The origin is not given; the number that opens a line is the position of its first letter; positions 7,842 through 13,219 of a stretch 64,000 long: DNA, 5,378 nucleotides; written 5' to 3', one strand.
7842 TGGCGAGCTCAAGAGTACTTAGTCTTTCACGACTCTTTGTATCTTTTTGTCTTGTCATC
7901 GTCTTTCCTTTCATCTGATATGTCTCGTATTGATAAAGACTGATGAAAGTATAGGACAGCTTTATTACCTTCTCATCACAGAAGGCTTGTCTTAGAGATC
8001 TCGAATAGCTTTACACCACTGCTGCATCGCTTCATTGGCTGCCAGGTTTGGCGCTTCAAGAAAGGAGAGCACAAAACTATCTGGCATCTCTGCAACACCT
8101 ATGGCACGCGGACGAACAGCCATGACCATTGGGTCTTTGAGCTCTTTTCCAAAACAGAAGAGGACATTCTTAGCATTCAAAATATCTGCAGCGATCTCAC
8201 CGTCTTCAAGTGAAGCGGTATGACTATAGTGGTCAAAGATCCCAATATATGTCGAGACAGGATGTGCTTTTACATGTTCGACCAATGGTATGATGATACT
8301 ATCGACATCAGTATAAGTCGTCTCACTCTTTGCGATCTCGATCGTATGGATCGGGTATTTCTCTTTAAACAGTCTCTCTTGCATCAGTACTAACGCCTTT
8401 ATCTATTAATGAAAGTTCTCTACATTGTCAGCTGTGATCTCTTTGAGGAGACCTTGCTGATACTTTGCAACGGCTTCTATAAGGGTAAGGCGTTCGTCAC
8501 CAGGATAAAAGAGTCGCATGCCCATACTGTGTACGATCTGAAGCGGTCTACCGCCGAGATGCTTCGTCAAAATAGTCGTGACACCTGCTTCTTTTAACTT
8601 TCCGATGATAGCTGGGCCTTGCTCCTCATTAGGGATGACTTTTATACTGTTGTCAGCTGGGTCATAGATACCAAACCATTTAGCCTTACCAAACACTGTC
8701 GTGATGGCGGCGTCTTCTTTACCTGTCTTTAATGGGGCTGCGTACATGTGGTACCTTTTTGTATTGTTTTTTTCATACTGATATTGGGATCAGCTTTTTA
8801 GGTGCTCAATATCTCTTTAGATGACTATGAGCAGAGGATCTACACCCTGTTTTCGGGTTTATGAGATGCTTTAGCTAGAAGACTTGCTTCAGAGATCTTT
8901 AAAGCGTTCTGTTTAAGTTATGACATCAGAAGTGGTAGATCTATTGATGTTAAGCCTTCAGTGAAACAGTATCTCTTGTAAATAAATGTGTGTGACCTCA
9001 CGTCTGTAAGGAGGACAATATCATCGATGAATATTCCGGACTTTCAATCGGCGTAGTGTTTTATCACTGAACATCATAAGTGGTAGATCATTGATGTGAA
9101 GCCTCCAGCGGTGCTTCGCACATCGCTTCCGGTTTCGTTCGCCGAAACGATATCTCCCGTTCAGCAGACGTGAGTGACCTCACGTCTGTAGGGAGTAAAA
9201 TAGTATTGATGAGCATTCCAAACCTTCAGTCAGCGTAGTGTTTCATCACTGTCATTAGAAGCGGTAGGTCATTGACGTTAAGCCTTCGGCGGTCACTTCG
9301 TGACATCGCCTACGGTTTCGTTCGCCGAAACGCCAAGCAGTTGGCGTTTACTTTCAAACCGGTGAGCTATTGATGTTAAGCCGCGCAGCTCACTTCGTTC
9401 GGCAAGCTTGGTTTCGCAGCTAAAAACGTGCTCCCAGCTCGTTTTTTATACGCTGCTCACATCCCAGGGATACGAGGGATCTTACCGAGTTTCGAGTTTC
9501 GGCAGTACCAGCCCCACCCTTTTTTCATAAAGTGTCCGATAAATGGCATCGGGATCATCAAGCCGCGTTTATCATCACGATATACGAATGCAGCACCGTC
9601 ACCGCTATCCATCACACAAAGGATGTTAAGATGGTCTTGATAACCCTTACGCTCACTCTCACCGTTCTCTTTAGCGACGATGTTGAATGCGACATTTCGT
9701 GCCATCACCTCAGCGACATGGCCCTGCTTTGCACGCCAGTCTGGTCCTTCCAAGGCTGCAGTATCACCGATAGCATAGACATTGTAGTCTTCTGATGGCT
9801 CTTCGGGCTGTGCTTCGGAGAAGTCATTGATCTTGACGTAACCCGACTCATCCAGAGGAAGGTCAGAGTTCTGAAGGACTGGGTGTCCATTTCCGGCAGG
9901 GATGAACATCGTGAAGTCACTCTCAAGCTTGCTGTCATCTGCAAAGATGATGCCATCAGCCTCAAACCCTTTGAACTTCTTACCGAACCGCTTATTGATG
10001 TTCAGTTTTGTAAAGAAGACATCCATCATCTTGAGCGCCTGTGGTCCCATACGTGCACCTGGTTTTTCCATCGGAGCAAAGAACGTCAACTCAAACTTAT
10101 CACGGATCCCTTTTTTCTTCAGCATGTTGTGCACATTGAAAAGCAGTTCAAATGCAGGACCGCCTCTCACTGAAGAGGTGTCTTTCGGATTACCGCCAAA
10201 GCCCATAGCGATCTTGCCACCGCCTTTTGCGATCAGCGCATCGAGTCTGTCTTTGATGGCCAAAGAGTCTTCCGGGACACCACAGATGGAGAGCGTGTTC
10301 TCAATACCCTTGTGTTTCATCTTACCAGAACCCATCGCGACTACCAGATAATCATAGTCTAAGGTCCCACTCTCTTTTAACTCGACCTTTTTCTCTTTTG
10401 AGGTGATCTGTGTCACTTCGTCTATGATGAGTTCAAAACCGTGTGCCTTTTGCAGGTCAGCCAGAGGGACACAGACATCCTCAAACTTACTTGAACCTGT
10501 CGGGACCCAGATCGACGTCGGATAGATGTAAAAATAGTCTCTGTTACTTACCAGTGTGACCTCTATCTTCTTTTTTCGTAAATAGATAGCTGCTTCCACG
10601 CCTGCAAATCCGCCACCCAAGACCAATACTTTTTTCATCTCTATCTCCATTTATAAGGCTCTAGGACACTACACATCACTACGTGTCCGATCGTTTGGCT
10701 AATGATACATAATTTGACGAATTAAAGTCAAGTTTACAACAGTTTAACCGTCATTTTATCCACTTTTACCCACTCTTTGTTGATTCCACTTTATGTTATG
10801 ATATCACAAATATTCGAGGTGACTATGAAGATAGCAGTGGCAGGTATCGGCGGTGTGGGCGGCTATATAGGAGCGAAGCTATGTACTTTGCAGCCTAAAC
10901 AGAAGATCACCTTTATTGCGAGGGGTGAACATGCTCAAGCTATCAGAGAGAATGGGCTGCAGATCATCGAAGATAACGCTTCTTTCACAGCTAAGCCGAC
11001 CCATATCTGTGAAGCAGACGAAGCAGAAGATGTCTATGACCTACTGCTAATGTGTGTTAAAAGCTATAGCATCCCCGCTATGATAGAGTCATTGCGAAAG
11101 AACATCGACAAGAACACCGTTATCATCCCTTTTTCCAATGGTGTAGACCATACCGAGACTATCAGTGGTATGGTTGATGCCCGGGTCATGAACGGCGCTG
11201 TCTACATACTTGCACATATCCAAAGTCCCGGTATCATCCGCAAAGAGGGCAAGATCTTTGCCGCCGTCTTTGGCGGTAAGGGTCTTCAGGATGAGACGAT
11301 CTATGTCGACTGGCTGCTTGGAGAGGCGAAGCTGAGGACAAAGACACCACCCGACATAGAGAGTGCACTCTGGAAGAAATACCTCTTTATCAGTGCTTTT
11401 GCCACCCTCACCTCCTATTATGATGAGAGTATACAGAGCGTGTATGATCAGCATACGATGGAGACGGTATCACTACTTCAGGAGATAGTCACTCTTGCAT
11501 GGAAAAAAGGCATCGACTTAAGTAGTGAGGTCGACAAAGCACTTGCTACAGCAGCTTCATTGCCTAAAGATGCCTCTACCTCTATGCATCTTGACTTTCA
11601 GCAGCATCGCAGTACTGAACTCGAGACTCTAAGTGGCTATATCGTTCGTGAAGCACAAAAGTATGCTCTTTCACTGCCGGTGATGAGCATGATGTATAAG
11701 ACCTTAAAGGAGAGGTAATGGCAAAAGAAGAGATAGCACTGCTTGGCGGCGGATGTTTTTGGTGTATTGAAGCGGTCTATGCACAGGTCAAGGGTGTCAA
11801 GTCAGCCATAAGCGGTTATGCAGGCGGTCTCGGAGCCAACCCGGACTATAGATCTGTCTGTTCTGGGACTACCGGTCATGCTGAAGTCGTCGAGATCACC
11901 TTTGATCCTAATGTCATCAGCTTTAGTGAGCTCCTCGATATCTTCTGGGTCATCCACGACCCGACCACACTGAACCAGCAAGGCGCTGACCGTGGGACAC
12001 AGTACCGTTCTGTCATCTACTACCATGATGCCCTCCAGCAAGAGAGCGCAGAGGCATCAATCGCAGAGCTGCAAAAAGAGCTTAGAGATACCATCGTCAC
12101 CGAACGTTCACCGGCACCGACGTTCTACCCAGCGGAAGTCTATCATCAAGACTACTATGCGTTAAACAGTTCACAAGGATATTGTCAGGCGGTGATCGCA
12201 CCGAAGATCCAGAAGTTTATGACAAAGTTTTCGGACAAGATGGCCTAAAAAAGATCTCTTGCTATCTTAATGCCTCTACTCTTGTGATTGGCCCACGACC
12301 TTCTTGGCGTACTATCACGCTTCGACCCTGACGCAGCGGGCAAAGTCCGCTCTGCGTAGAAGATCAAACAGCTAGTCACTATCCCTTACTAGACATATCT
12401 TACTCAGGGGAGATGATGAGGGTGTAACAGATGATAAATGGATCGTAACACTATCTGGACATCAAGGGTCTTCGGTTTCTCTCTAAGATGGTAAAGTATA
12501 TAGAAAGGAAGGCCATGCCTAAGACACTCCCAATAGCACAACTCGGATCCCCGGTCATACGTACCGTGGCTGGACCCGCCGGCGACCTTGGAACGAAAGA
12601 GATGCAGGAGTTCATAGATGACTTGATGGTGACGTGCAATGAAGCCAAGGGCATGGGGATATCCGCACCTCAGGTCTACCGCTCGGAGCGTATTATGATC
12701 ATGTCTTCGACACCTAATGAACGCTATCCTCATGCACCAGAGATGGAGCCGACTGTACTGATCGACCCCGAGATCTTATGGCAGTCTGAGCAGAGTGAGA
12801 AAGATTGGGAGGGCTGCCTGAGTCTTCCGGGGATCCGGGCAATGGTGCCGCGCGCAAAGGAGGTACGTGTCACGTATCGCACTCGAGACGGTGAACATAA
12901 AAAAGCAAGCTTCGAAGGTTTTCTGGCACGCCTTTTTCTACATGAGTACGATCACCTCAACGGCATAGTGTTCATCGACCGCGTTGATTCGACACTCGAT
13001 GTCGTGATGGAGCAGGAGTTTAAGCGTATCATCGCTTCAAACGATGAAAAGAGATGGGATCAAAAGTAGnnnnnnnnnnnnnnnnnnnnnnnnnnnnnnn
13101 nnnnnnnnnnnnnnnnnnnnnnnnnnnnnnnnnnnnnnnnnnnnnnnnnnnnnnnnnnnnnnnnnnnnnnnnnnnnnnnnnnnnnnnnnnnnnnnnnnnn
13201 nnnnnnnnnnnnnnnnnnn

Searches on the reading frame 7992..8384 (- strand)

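Call 13: search_protein_families(library=pfam, proteins=[window:7992-8384:-], max_evalue=0.00001)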
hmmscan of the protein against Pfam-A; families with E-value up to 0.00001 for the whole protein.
window:7992-8384:- (130 aa): 1 family
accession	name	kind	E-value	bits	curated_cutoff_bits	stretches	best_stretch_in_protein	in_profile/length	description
PF21651.2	DUF6858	-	1.4e-54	184.2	27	1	1-128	1-128/129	Family of unknown function (DUF6858)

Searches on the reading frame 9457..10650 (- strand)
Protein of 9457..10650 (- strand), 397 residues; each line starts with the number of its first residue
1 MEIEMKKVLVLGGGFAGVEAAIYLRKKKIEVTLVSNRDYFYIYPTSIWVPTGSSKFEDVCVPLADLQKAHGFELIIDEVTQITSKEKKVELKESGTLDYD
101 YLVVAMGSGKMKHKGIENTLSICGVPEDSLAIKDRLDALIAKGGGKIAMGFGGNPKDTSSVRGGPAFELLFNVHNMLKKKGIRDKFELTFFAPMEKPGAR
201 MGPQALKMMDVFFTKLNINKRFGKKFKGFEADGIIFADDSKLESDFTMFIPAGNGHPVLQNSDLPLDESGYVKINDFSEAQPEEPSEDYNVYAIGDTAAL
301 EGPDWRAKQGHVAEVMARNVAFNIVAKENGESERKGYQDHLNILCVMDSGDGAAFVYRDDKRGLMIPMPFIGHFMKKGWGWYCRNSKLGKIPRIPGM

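Call 13: search_protein_families(library=pfam, proteins=[window:9457-10650:-], max_evalue=0.00001)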
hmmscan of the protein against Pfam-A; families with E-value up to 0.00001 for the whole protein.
window:9457-10650:- (397 aa): 2 families
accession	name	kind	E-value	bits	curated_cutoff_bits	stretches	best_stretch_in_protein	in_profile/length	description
PF07992.20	Pyr_redox_2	-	3.5e-23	82.9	26.1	1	6-304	1-278/291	Pyridine nucleotide-disulphide oxidoreductase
PF01266.30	DAO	-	5.9e-06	26.5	27.9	0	7-37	1-31/353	FAD dependent oxidoreductase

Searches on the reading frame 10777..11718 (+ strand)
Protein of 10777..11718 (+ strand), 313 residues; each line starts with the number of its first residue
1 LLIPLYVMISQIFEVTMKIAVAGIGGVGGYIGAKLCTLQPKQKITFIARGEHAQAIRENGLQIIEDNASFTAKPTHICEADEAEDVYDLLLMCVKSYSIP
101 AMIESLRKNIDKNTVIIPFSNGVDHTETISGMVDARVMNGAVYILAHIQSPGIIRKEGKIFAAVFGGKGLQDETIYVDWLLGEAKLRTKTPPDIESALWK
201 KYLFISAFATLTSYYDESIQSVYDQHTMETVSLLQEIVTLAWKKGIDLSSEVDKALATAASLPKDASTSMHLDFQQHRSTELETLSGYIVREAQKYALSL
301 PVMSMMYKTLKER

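Call 13: search_protein_families(library=pfam, proteins=[window:10777-11718:+], max_evalue=0.00001)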
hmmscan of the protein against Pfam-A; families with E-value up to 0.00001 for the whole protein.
window:10777-11718:+ (313 aa): 2 families
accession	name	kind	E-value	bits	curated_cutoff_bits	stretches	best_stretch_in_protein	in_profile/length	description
PF02558.23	ApbA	-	1.5e-29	103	22.2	1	19-158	1-139/150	Ketopantoate reductase PanE/ApbA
PF08546.17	ApbA_C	-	6.3e-23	81.9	22.7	1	193-312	1-123/125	Ketopantoate reductase PanE/ApbA C terminal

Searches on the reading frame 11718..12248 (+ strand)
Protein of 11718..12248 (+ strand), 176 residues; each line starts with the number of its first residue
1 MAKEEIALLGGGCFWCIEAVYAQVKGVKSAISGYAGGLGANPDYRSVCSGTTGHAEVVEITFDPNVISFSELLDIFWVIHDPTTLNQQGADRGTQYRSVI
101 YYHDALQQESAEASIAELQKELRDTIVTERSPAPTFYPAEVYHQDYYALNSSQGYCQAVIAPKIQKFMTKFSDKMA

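Call 13: search_protein_families(library=pfam, proteins=[window:11718-12248:+], max_evalue=0.00001)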
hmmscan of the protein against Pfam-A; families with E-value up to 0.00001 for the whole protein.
window:11718-12248:+ (176 aa): 1 family
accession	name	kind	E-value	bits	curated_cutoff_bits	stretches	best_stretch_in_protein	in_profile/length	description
PF01625.27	PMSR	-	4e-63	212.7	23.7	1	7-157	2-153/153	Peptide methionine sulfoxide reductase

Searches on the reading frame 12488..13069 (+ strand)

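Call 13: search_protein_families(library=pfam, proteins=[window:12488-13069:+], max_evalue=0.00001)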
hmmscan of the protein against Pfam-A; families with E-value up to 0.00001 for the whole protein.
window:12488-13069:+ (193 aa): 1 family
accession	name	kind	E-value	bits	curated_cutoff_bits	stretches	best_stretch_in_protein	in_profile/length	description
PF01327.26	Pep_deformylase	-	2.1e-45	154.5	22.8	1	14-168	2-152/156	Polypeptide deformylase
